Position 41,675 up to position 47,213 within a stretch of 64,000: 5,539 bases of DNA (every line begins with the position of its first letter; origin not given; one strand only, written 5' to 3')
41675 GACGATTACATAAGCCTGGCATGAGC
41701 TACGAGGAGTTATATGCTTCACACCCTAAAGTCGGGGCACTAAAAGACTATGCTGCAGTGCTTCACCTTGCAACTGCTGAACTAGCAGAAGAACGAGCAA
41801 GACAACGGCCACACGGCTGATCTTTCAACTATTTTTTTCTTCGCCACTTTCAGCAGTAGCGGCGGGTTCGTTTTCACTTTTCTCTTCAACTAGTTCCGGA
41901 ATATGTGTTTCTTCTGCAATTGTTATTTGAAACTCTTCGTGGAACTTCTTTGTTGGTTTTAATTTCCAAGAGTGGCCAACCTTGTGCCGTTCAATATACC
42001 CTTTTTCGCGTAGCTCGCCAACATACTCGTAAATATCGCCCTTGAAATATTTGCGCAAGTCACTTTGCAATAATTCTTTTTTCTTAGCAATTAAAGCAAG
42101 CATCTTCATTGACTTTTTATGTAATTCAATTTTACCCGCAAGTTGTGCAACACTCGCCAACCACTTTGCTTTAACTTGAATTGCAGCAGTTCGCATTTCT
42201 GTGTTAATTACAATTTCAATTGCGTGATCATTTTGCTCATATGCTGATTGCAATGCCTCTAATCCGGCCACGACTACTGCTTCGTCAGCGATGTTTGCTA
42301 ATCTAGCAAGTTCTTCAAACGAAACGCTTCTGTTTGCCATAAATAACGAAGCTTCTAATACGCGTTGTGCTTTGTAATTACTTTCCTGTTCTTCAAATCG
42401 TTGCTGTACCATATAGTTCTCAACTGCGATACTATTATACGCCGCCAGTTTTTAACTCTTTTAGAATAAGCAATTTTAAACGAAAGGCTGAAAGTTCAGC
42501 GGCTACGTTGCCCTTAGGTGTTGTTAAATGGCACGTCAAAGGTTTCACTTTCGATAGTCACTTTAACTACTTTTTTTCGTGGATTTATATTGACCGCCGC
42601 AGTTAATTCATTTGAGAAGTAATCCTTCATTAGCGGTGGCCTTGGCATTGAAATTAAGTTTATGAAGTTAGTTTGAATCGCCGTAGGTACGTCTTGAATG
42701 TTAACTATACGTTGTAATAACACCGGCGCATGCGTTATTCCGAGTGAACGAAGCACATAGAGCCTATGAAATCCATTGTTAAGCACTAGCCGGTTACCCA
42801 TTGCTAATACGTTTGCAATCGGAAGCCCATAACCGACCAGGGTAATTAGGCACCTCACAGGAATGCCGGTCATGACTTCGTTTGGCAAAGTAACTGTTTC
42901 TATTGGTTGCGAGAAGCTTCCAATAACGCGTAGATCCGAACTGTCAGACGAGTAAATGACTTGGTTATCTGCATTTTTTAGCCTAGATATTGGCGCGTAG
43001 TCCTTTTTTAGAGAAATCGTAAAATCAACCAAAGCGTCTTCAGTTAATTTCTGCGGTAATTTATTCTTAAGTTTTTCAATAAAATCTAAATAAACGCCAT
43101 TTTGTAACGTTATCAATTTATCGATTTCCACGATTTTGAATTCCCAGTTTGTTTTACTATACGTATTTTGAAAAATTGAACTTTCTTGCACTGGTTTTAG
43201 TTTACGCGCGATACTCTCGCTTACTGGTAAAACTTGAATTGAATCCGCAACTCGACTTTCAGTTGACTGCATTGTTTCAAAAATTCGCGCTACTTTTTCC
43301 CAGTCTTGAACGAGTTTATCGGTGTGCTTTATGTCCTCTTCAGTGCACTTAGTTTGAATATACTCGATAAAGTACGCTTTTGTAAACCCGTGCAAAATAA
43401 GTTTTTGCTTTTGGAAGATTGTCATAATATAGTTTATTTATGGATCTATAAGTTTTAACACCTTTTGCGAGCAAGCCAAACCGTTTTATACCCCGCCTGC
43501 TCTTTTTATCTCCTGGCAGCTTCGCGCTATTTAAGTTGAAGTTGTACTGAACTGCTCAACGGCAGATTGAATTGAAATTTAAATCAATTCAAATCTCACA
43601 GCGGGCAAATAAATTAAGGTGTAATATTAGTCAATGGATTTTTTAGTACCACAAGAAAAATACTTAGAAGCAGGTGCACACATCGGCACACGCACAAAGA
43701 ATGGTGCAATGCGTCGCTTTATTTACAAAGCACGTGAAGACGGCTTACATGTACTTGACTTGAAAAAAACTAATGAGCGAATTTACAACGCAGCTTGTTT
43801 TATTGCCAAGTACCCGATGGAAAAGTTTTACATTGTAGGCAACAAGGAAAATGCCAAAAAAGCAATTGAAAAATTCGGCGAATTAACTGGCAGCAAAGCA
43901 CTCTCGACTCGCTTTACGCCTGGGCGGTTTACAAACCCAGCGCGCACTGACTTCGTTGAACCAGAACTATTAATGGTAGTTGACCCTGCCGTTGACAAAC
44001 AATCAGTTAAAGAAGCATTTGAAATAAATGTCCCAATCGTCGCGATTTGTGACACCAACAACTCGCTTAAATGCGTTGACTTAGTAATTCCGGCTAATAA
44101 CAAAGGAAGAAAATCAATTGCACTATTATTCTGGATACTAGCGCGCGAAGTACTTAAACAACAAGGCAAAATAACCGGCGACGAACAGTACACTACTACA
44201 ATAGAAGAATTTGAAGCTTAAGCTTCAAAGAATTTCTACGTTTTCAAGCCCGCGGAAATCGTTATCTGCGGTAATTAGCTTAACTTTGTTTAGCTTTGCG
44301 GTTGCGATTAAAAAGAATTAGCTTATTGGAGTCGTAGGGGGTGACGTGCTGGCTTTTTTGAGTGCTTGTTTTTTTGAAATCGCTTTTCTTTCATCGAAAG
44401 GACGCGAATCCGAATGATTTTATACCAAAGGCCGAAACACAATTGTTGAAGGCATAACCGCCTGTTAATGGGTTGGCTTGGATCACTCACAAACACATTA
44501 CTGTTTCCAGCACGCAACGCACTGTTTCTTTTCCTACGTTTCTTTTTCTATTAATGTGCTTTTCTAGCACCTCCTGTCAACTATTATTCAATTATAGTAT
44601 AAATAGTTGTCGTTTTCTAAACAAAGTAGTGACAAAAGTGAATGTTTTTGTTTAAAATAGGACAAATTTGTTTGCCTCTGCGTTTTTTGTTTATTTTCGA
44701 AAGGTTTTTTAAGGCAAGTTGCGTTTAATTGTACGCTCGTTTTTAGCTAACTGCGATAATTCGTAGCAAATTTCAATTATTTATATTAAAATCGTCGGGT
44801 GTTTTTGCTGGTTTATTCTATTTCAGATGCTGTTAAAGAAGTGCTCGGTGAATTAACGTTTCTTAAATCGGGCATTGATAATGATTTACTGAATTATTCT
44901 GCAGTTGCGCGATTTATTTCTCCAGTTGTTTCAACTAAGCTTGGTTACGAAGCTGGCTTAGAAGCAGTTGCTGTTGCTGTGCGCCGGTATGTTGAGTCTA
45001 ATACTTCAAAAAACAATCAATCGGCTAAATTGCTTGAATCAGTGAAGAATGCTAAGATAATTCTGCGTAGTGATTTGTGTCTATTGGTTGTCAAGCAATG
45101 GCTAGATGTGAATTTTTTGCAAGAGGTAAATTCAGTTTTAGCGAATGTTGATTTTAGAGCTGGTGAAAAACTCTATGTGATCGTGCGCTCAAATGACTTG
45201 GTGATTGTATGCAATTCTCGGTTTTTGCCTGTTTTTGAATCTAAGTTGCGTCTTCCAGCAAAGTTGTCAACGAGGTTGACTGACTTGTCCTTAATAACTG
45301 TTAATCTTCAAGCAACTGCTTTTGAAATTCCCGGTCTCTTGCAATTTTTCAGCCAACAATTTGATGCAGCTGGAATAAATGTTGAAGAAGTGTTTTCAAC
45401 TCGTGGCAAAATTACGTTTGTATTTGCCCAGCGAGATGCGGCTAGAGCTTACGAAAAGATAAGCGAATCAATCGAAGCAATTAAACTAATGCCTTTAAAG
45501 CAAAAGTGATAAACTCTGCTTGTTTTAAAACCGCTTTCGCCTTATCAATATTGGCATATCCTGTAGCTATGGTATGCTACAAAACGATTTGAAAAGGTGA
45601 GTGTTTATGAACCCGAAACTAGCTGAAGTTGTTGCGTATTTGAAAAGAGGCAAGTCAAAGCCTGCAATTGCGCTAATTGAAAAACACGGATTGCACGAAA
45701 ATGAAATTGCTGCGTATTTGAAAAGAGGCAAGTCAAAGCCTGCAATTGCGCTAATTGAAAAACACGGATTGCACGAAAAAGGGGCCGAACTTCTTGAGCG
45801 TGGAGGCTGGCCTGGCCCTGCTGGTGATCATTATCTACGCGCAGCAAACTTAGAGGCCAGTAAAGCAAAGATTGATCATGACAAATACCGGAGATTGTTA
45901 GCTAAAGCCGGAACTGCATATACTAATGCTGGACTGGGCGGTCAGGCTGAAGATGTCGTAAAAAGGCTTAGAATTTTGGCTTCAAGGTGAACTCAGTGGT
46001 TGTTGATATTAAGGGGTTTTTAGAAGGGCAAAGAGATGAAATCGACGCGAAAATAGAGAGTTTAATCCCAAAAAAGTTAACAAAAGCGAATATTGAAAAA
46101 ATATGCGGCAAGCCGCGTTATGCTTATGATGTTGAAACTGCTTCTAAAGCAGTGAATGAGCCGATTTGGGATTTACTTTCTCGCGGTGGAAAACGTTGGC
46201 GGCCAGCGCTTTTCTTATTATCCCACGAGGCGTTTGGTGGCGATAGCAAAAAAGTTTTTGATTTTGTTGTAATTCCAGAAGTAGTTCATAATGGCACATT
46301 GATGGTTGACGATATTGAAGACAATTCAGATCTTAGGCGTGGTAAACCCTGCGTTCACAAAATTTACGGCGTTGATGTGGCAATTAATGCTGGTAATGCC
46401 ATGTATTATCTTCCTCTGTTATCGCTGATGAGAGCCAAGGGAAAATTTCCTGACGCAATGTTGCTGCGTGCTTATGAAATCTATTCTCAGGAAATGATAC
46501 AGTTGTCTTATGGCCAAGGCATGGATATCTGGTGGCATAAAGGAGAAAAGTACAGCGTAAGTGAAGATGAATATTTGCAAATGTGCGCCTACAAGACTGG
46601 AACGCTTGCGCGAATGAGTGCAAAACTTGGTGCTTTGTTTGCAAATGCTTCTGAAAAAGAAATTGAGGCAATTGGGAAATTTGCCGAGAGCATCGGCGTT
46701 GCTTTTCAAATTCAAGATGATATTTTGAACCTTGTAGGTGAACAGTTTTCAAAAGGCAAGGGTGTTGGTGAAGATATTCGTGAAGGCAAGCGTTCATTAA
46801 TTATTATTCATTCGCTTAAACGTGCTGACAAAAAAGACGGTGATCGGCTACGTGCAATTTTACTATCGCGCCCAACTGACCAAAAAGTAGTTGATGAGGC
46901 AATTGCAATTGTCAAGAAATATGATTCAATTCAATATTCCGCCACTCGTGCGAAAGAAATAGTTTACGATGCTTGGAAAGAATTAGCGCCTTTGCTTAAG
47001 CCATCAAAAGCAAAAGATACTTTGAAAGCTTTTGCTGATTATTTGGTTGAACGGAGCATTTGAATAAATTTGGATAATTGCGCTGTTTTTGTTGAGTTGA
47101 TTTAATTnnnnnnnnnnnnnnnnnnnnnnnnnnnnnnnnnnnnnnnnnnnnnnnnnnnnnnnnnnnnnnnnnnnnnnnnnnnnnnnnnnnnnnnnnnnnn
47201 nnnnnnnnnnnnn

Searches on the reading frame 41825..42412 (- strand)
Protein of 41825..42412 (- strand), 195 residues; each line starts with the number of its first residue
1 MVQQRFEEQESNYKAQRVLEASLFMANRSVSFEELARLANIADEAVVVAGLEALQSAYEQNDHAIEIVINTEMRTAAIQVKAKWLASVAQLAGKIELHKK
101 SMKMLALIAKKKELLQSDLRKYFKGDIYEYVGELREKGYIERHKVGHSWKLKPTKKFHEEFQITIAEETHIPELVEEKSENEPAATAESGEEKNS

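Call 49: search_protein_families(library=pfam, proteins=[window:41825-42412:-], max_evalue=0.001)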
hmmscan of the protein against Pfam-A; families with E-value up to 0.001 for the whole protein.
window:41825-42412:- (195 aa): 1 family
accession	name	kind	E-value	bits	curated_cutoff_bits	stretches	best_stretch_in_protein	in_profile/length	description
PF04079.22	SMC_ScpB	-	2.8e-17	63.2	27.4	1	18-167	2-155/160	Segregation and condensation complex subunit ScpB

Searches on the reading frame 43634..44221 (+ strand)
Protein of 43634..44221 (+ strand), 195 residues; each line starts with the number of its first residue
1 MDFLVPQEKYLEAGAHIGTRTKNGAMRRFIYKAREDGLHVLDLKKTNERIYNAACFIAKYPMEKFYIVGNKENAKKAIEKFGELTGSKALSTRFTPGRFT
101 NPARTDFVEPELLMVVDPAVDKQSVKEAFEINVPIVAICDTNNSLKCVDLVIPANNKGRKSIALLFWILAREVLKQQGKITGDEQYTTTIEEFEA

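Call 49: search_protein_families(library=pfam, proteins=[window:43634-44221:+], max_evalue=0.001)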
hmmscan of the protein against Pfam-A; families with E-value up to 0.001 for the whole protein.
window:43634-44221:+ (195 aa): 1 family
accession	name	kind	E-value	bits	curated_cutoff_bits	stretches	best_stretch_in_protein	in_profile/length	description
PF00318.25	Ribosomal_S2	-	8.3e-31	107.4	26.1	2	109-173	149-213/216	Ribosomal protein S2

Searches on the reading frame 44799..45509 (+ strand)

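Call 49: search_protein_families(library=pfam, proteins=[window:44799-45509:+], max_evalue=0.001)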
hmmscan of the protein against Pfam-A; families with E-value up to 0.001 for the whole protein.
window:44799-45509:+ (236 aa): 1 family
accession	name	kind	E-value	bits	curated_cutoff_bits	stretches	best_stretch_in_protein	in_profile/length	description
PF24367.1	DUF7523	-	0.00019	22.2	27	0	11-76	5-62/158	Family of unknown function (DUF7523)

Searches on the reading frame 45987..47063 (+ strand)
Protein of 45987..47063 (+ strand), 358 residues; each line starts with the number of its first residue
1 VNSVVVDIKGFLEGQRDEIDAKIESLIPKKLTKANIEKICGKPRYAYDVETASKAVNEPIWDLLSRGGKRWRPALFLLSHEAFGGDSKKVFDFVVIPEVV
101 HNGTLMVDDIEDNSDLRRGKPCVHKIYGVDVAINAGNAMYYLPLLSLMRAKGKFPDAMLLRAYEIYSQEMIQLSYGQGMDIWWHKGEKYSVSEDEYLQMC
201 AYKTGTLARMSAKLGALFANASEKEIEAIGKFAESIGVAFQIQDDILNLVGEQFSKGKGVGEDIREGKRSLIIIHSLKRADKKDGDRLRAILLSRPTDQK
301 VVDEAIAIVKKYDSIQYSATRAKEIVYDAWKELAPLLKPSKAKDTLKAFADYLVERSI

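Call 49: search_protein_families(library=pfam, proteins=[window:45987-47063:+], max_evalue=0.001)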
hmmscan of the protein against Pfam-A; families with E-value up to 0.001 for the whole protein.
window:45987-47063:+ (358 aa): 1 family
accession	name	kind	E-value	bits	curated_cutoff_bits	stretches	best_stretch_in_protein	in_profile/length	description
PF00348.22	polyprenyl_synt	-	3.1e-71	239.9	27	1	54-308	2-250/251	Polyprenyl synthetase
